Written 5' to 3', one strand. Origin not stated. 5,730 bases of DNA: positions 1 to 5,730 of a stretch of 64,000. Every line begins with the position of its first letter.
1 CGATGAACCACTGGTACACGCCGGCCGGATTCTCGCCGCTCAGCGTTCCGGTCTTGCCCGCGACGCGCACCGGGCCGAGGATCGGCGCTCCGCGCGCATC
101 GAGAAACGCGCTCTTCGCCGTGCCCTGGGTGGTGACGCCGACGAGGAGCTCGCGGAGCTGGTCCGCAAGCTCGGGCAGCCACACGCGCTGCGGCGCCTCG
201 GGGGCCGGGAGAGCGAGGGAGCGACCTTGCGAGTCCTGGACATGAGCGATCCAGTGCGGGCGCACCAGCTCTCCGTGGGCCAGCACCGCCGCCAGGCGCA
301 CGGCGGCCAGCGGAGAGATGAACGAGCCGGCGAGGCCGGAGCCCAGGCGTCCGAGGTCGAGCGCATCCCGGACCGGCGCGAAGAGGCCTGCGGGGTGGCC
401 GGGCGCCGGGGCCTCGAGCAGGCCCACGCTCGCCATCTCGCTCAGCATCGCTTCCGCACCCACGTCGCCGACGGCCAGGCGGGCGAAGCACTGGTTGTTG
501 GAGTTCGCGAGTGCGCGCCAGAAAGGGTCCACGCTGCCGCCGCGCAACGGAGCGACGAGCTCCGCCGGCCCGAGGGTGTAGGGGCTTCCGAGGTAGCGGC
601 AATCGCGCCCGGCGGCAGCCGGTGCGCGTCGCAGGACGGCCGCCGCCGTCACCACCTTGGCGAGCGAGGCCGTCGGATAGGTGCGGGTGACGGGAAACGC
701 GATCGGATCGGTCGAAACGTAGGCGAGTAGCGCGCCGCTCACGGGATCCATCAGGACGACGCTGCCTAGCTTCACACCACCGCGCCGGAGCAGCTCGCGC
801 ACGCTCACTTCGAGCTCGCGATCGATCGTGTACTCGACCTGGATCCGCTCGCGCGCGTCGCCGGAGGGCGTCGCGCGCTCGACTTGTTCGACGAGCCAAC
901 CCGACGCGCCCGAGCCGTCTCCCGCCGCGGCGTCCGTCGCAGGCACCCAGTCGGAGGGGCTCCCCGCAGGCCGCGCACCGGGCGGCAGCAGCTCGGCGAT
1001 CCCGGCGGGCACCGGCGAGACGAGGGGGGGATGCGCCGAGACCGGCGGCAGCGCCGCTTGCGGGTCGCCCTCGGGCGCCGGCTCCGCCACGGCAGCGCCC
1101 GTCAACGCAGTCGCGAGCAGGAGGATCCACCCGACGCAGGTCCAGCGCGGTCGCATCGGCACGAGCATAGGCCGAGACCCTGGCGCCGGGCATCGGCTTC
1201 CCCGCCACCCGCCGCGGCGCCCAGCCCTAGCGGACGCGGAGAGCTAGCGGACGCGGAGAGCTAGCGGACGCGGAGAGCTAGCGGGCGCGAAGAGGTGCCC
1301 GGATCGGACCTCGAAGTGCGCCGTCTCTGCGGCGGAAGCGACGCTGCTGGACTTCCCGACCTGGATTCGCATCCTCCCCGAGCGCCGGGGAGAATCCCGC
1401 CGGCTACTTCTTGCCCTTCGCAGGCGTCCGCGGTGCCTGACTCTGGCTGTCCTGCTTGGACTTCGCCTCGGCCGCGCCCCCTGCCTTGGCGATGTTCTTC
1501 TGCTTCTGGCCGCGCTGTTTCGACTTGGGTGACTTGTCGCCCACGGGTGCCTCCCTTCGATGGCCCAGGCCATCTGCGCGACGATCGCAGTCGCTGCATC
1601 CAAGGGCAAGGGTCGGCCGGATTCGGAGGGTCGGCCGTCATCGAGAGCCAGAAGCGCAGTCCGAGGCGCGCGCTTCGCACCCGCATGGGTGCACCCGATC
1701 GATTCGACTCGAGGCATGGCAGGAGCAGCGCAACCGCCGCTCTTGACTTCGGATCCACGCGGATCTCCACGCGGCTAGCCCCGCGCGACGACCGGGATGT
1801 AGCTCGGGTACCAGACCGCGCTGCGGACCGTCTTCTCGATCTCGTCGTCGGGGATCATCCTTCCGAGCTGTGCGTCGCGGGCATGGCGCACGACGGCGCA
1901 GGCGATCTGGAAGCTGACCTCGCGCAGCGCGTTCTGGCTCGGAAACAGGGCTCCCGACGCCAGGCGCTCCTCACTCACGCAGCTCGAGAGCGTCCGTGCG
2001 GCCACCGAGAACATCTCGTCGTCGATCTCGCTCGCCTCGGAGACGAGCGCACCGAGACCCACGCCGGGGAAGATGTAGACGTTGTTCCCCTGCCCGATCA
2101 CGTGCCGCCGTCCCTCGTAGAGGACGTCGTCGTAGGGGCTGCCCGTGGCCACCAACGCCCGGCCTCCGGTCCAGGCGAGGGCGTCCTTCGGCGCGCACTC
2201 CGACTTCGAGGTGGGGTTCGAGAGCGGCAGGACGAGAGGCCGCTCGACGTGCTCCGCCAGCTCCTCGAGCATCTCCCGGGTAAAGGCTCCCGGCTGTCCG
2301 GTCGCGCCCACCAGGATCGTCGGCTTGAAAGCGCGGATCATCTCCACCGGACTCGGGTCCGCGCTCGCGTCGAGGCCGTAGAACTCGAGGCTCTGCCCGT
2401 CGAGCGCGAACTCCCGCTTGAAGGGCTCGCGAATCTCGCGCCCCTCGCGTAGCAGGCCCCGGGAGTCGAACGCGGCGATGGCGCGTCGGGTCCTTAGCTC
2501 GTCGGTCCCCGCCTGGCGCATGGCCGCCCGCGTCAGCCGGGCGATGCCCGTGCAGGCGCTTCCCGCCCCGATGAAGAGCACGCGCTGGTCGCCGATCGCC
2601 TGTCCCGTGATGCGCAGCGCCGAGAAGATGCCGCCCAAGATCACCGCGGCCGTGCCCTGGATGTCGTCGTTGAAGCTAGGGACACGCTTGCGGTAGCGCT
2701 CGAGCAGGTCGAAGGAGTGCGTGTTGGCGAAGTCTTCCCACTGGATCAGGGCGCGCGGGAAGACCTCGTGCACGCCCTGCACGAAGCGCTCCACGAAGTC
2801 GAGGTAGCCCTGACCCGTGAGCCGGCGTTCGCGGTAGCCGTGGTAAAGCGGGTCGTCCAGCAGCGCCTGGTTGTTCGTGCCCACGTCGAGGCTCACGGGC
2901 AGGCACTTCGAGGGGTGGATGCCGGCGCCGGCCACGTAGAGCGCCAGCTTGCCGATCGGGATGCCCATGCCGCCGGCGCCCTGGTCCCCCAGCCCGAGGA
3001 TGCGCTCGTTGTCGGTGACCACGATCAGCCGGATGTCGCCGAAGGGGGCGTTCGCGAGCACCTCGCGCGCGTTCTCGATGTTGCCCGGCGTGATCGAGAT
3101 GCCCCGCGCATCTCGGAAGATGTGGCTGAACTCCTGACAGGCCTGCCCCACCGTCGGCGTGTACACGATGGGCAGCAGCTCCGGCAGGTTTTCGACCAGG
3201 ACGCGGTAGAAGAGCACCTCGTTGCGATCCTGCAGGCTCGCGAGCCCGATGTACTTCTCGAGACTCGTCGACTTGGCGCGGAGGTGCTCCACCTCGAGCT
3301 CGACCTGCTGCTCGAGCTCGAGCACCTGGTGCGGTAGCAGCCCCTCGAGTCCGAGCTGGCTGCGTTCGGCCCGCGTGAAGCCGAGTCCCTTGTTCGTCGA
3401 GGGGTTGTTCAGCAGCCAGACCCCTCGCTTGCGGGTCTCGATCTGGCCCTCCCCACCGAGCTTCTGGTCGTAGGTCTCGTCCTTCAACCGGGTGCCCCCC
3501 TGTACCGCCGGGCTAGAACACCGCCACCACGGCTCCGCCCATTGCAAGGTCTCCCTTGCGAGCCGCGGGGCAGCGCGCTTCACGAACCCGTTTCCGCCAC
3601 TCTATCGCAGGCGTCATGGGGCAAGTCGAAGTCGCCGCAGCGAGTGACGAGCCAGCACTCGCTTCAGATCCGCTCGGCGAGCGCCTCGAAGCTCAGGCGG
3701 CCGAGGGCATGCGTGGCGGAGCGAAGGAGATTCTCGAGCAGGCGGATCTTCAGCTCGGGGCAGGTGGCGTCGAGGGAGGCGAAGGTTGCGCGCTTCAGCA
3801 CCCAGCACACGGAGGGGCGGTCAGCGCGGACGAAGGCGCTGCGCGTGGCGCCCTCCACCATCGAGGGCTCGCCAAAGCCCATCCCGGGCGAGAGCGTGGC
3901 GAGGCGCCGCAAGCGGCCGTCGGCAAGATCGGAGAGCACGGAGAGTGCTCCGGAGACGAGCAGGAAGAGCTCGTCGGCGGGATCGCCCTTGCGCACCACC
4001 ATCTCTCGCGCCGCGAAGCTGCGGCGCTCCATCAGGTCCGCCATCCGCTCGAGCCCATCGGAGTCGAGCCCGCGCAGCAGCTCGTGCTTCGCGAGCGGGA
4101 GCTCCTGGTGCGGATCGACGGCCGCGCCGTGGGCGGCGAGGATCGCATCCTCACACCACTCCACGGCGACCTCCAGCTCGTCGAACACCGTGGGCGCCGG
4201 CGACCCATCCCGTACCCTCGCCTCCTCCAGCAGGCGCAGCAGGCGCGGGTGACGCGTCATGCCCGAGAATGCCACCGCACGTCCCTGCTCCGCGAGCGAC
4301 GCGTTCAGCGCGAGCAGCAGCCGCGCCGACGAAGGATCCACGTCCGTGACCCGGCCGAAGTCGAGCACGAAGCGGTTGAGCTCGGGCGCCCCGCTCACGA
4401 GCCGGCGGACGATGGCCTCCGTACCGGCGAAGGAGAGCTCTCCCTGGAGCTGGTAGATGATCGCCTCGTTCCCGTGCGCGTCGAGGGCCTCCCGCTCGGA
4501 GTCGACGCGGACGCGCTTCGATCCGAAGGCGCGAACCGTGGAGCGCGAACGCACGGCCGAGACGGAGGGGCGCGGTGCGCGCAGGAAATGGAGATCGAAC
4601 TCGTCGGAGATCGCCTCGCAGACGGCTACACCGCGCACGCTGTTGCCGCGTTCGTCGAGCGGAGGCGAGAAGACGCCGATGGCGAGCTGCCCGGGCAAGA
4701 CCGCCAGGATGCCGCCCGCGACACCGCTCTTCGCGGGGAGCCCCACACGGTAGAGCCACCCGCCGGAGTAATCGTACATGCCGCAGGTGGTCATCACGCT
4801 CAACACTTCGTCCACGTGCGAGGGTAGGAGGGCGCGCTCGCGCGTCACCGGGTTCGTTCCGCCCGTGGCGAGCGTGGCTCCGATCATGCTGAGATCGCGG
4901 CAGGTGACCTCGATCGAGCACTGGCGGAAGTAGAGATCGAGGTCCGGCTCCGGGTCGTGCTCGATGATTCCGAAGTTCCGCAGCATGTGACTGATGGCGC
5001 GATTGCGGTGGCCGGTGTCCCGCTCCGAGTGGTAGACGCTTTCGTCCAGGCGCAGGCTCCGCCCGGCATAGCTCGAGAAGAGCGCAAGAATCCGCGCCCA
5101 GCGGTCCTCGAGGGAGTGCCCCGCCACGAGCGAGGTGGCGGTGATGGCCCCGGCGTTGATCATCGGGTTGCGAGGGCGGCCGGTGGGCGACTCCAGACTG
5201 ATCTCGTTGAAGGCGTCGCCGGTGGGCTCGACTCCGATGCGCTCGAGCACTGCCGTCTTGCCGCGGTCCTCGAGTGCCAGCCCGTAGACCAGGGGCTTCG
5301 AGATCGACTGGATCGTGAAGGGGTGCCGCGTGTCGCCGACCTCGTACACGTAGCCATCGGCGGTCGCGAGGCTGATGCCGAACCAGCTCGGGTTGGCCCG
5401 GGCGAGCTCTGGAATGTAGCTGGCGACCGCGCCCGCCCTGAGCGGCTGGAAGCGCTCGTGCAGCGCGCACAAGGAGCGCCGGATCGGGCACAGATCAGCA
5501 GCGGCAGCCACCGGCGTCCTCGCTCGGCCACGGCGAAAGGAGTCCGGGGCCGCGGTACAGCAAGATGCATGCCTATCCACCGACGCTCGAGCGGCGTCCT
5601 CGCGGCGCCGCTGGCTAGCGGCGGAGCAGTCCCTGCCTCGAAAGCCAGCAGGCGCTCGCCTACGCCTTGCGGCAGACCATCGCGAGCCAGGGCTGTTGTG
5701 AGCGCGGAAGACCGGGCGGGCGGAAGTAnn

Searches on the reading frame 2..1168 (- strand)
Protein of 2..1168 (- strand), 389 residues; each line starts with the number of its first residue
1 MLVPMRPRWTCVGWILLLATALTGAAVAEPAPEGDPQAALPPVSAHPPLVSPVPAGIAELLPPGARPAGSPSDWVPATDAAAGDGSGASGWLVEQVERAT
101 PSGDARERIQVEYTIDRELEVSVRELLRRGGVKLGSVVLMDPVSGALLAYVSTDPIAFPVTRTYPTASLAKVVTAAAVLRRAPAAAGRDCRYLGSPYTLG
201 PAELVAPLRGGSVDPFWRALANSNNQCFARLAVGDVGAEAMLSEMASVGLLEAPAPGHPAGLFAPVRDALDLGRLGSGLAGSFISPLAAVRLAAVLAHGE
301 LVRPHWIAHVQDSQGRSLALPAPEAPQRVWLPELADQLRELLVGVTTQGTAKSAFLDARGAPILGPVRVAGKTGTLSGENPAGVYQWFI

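Call 48: search_protein_families(library=pfam, proteins=[window:2-1168:-], max_evalue=0.00001)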
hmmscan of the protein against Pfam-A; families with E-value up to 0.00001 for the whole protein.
window:2-1168:- (389 aa): 1 family
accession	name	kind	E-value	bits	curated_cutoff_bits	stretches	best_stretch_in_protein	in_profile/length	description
PF00905.27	Transpeptidase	-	1.5e-15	57.6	22.1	1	135-375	1-241/299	Penicillin binding protein transpeptidase domain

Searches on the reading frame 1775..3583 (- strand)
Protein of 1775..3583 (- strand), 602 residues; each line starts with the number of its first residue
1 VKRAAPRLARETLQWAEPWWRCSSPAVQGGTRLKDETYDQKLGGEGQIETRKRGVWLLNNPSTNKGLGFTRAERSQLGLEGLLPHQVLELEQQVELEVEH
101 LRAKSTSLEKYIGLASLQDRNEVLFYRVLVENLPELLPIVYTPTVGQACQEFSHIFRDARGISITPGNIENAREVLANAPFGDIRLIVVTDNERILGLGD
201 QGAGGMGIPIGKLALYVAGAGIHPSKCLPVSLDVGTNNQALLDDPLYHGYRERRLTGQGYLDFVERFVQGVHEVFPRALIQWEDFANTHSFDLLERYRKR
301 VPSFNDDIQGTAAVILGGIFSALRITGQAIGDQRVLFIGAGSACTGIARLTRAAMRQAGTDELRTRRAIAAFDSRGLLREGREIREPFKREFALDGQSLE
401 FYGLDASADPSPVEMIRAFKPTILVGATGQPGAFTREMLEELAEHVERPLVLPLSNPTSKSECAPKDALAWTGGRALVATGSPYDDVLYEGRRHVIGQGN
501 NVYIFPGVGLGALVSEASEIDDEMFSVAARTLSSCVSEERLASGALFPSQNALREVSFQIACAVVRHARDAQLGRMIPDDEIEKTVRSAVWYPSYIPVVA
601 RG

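Call 48: search_protein_families(library=pfam, proteins=[window:1775-3583:-], max_evalue=0.00001)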
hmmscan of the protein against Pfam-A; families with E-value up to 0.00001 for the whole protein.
window:1775-3583:- (602 aa): 2 families
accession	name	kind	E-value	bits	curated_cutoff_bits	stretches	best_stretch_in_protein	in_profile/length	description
PF03949.21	Malic_M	-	2.5e-85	286.3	23.5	1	308-568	1-257/258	Malic enzyme, NAD binding domain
PF00390.24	malic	-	3.9e-69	232.5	23.1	1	118-298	1-182/182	Malic enzyme, N-terminal domain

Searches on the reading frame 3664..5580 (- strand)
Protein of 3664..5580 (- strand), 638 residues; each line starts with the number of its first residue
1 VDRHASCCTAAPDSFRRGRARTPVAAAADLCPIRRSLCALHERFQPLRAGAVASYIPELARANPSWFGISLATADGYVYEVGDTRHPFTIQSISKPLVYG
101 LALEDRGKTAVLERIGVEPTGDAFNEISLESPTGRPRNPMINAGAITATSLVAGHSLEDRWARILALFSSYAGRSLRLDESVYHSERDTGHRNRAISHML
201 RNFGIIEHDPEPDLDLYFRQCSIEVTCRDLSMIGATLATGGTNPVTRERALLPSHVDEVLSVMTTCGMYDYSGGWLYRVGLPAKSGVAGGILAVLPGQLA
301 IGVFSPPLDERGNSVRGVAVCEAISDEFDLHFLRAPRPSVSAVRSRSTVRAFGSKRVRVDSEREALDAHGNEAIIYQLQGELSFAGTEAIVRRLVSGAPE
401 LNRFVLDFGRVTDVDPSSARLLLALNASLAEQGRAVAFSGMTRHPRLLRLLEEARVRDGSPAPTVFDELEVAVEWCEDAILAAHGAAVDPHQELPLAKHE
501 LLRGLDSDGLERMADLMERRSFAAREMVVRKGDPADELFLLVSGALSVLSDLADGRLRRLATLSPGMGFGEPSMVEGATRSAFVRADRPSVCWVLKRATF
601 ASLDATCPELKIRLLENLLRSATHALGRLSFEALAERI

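Call 48: search_protein_families(library=pfam, proteins=[window:3664-5580:-], max_evalue=0.00001)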
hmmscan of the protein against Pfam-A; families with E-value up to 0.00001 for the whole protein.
window:3664-5580:- (638 aa): 4 families
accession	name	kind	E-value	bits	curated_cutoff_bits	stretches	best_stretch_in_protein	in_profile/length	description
PF04960.20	Glutaminase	-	3.9e-121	404.1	27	1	50-331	1-284/286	Glutaminase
PF00027.35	cNMP_binding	-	4.7e-18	65.4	27.5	1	519-603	1-85/89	Cyclic nucleotide-binding domain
PF13466.11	STAS_2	-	3.3e-08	34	29.2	1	377-455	2-78/80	STAS domain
PF01740.26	STAS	-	1.2e-07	31.9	22.6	1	371-458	7-95/106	STAS domain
